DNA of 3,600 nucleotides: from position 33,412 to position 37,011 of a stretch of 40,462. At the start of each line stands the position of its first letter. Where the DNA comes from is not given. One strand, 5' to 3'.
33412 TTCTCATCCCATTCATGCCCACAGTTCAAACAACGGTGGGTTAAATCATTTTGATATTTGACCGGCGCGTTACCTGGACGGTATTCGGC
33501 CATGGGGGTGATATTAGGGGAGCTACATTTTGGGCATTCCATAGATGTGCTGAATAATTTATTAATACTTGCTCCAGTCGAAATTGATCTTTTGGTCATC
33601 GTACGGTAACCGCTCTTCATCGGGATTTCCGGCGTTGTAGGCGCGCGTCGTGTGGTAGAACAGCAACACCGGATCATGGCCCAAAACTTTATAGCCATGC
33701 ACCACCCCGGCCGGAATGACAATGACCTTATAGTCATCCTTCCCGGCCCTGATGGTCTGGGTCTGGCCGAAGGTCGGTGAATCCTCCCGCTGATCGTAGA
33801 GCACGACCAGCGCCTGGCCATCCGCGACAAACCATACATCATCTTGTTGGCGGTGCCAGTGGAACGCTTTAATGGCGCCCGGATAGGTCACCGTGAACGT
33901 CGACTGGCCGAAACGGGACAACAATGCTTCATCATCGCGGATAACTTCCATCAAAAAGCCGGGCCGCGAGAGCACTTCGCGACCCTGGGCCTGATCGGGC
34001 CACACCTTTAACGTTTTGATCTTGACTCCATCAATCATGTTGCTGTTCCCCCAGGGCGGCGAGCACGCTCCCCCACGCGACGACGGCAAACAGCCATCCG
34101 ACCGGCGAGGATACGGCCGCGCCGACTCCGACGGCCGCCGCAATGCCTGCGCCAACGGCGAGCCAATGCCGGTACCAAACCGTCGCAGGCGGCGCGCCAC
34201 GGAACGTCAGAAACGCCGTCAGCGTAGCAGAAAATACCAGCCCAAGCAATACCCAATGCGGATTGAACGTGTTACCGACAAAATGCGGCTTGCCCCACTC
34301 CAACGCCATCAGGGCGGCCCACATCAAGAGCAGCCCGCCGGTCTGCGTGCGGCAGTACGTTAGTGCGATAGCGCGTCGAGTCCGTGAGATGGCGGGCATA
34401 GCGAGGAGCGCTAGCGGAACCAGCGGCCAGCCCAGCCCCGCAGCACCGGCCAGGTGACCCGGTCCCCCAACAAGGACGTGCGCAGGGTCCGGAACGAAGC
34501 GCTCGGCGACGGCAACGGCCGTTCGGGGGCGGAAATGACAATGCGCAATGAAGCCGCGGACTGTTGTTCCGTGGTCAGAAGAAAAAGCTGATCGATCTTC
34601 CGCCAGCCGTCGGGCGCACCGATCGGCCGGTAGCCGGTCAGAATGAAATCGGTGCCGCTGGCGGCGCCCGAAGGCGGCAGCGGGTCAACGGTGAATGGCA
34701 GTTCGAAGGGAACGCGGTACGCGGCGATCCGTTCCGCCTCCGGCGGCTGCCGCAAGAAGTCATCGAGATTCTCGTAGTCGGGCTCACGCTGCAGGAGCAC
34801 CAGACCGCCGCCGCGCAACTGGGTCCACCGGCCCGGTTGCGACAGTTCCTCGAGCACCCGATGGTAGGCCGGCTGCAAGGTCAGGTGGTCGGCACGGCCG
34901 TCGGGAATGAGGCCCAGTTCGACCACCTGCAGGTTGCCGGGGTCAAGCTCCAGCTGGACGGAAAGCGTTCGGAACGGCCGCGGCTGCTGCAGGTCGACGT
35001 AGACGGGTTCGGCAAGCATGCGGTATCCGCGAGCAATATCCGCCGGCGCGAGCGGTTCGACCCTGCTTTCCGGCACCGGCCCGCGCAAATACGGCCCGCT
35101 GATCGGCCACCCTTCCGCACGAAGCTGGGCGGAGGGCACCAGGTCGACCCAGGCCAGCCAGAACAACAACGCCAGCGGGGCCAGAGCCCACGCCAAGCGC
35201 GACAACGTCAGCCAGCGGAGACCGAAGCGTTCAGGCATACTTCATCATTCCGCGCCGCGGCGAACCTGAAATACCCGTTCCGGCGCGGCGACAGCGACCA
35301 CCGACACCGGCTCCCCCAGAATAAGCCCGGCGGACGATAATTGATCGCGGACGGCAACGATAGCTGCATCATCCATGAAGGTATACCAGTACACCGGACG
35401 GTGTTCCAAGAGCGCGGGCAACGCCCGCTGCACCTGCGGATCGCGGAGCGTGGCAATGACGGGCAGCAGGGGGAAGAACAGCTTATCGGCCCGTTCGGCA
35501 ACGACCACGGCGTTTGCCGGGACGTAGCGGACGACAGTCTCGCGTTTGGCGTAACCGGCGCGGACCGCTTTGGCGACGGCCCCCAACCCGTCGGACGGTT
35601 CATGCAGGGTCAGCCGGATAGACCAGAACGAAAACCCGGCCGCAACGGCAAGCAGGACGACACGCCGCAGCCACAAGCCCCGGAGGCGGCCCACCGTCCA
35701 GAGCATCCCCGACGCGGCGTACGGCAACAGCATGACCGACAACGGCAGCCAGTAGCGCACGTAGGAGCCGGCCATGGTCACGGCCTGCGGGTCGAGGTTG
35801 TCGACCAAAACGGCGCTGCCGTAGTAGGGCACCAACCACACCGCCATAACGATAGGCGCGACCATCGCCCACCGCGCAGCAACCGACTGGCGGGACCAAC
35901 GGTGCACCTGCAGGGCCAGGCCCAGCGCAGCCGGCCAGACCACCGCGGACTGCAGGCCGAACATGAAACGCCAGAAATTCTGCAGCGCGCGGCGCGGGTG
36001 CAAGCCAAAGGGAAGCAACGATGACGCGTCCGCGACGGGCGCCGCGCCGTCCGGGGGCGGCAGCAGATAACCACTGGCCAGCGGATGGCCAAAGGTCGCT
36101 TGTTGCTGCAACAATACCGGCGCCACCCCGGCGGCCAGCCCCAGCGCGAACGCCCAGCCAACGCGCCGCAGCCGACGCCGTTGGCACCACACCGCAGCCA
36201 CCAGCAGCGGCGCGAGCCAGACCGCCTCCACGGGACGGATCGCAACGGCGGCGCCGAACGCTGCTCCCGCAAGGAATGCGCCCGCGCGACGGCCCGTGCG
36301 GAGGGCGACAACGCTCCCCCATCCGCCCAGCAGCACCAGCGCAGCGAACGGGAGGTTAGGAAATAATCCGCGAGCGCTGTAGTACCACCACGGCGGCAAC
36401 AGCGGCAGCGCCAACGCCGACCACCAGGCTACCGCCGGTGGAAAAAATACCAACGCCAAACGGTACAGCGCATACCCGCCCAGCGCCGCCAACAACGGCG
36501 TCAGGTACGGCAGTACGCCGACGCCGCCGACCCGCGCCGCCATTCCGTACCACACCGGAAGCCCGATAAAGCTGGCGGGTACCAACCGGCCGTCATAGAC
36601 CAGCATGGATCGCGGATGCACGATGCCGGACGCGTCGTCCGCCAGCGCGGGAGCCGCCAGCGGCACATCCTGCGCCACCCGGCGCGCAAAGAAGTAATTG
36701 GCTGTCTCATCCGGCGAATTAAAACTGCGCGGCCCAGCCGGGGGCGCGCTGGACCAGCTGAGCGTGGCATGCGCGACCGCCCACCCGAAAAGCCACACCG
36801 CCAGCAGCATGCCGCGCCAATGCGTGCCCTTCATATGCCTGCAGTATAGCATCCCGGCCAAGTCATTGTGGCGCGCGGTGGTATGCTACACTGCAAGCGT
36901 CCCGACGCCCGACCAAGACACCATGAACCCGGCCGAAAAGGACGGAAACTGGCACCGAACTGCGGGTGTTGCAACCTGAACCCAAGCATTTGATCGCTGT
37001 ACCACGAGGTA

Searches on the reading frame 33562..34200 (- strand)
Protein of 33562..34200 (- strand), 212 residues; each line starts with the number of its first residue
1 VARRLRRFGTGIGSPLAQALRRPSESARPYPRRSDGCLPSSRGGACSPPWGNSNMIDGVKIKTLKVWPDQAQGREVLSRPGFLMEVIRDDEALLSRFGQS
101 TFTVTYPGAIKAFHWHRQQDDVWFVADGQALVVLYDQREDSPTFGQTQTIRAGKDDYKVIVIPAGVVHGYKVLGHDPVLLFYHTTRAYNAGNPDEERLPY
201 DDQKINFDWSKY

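Call 35: search_protein_families(library=pfam, proteins=[window:33562-34200:-], max_evalue=0.001)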
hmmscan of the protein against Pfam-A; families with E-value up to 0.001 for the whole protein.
window:33562-34200:- (212 aa): 4 families
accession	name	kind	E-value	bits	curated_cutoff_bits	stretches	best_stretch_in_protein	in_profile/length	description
PF00908.23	dTDP_sugar_isom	-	1.3e-16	61.2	27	1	93-209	36-152/168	dTDP-4-dehydrorhamnose 3,5-epimerase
PF14667.12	Polysacc_synt_C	-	1.2e-08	35.5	28.7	1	81-194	6-109/111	Polysaccharide biosynthesis C-terminal domain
PF00190.28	Cupin_1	-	3.3e-07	30.4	22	1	91-181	25-110/151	Cupin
PF07883.17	Cupin_2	-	5.4e-06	26.5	27.2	1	107-180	7-66/70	Cupin domain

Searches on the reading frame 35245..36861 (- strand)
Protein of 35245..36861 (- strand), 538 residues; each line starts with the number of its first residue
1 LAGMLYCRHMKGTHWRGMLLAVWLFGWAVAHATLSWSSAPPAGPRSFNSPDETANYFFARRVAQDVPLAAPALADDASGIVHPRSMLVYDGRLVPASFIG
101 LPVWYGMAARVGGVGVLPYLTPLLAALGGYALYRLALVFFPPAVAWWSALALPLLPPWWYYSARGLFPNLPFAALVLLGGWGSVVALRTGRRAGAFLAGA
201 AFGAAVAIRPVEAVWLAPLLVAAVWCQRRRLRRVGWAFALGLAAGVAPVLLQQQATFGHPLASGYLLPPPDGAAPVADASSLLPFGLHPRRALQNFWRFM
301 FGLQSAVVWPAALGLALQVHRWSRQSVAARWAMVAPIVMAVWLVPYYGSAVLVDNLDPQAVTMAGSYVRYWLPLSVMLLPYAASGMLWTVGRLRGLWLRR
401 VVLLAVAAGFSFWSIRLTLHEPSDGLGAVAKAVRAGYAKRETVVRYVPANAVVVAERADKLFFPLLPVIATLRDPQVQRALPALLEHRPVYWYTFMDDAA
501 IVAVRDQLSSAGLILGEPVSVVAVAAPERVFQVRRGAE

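Call 35: search_protein_families(library=pfam, proteins=[window:35245-36861:-], max_evalue=0.001)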
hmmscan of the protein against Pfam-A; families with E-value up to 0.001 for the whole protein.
window:35245-36861:- (538 aa): 1 family
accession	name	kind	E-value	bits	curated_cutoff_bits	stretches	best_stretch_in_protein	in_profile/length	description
PF13231.12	PMT_2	-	3.2e-05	24.6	26.1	1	123-249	30-157/160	Dolichyl-phosphate-mannose-protein mannosyltransferase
